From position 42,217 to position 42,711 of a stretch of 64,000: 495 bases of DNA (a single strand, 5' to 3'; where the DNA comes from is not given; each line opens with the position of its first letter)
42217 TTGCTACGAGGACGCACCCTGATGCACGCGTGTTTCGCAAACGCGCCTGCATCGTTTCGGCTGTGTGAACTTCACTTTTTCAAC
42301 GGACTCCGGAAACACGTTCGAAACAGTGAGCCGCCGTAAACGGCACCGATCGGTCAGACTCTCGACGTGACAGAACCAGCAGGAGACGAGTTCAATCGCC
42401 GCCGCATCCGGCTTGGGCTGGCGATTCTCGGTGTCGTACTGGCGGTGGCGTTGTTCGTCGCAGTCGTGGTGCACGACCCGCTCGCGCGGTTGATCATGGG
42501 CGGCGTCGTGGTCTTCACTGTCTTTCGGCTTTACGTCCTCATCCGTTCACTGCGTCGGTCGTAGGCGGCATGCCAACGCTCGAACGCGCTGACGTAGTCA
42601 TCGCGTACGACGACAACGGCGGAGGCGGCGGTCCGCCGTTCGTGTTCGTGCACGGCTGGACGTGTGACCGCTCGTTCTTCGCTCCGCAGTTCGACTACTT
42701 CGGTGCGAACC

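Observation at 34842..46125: Atypical, expanded nitrogen-control locus: two amt, two PII, glnD, two CPA2 antiporters in a broken-up arrangement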

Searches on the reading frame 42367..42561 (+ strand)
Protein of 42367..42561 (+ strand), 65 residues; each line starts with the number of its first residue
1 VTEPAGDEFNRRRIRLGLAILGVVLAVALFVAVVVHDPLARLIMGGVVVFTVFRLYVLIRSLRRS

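Call 85: search_protein_families(library=pfam, max_evalue=0.1, proteins=[window:42367-42561:+])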
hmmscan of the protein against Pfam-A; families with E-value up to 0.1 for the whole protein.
seq(65 aa): 1 family
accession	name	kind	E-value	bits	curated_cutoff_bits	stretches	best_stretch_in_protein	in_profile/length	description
PF19870.4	DUF6343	-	0.0016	19.2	27.2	1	13-64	15-67/82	Family of unknown function (DUF6343)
